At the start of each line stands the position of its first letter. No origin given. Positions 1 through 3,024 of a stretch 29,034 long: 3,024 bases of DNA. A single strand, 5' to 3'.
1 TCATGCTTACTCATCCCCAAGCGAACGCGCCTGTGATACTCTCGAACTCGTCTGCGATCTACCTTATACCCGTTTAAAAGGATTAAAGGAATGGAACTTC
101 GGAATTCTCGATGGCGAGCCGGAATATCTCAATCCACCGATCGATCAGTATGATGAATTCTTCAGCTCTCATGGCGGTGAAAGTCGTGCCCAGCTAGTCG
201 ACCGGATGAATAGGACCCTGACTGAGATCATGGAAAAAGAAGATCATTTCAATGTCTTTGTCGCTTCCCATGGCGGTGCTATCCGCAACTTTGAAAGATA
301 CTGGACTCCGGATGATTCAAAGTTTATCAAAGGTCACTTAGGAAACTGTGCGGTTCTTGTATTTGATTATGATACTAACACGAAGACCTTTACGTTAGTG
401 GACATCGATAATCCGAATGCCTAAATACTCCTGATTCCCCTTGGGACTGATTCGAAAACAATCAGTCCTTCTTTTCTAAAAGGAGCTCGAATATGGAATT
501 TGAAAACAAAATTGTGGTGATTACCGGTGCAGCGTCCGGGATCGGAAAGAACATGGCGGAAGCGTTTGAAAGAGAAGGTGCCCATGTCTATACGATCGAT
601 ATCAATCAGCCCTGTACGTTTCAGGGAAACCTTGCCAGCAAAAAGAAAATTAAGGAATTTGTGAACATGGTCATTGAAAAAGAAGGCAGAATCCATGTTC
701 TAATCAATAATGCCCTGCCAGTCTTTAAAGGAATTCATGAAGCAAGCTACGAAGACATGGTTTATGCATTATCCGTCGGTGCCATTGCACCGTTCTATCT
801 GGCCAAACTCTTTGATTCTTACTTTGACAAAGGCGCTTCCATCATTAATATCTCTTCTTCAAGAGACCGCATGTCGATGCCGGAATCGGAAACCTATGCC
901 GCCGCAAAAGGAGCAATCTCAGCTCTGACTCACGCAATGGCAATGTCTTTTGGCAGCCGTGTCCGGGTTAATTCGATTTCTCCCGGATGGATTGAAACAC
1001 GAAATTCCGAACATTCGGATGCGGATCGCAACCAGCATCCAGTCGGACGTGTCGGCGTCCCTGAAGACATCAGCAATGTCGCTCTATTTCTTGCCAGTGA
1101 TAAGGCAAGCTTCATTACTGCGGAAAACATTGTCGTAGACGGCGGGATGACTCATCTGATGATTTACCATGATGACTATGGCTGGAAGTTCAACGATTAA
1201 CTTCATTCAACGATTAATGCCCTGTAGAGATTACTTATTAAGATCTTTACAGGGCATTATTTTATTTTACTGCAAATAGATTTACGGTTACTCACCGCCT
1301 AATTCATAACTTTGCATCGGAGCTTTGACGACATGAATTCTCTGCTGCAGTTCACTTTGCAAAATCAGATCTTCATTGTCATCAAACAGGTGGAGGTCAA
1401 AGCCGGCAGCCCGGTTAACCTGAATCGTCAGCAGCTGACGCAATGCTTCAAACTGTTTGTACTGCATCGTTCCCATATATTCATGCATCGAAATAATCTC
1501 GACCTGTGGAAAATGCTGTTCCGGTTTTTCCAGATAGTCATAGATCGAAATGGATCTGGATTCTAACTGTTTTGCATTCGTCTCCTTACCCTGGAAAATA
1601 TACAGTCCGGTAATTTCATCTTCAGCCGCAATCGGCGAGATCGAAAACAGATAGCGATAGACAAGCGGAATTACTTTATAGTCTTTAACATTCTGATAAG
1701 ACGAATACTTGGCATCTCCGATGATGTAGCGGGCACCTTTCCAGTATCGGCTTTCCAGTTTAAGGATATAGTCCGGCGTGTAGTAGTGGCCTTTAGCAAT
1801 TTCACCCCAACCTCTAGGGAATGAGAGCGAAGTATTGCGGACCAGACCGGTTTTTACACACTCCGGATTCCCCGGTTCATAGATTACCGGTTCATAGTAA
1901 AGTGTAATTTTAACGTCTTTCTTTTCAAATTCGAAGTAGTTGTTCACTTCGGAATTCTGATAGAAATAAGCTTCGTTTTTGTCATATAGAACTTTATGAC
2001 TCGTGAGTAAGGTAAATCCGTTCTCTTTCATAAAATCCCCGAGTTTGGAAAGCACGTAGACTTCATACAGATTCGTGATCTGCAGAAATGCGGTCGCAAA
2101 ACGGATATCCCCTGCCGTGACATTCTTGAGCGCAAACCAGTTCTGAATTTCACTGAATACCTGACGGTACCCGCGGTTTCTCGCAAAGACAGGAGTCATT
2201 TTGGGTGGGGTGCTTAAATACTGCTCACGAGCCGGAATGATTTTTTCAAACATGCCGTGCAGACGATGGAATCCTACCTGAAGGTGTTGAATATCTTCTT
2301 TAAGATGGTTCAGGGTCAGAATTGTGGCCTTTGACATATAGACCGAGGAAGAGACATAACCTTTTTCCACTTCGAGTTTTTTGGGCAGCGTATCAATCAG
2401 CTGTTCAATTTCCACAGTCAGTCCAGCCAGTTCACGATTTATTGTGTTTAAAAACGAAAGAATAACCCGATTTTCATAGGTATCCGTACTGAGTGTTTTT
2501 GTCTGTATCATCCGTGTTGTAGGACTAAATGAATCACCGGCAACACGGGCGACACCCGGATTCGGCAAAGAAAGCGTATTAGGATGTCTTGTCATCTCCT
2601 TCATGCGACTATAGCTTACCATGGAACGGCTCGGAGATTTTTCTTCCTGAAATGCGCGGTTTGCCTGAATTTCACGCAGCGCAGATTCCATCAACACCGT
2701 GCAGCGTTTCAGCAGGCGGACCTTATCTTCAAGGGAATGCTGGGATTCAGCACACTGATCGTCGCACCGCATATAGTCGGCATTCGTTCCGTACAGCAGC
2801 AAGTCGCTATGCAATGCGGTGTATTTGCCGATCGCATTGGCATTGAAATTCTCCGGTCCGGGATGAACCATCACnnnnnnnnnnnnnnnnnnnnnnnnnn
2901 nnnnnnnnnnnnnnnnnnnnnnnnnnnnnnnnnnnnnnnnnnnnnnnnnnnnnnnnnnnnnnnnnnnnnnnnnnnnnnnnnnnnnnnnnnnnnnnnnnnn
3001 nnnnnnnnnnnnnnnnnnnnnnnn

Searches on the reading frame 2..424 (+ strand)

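Call 74: search_protein_families(library=pfam, proteins=[window:2-424:+], max_evalue=0.001)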
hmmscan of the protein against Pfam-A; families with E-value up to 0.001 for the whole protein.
window:2-424:+ (140 aa): 1 family
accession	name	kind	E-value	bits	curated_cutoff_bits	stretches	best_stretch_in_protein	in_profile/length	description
PF00300.27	His_Phos_1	-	2.9e-20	73.2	21.7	1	2-133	48-191/194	Histidine phosphatase superfamily (branch 1)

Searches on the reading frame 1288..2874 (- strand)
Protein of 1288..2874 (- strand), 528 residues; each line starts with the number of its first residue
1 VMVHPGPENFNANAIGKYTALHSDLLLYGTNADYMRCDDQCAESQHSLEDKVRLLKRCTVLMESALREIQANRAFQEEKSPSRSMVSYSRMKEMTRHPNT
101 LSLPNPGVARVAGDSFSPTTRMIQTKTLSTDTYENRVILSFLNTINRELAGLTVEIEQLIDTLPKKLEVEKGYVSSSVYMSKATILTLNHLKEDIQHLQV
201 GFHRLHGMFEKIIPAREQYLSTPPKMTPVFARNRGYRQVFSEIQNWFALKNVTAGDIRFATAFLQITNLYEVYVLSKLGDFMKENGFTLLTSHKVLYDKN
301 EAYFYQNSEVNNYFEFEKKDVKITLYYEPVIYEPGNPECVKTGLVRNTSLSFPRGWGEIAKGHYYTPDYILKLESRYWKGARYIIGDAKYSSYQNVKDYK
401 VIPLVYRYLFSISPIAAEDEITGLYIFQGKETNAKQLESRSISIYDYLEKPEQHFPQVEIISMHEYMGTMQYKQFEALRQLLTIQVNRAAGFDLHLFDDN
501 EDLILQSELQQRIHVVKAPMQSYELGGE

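Call 74: search_protein_families(library=pfam, proteins=[window:1288-2874:-], max_evalue=0.001)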
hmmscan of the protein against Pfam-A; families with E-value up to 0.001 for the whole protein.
window:1288-2874:- (528 aa): 1 family
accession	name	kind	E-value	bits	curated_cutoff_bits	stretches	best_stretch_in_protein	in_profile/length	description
PF04411.18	PDDEXK_7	-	8.3e-05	23.2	22.1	1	269-397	2-111/164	PD-(D/E)XK nuclease superfamily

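Call 76: search_protein_families(library=padloc, proteins=[window:1288-2874:-], max_evalue=0.001)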
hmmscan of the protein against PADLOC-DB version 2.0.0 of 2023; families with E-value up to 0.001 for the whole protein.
window:1288-2874:- (528 aa): 0 families
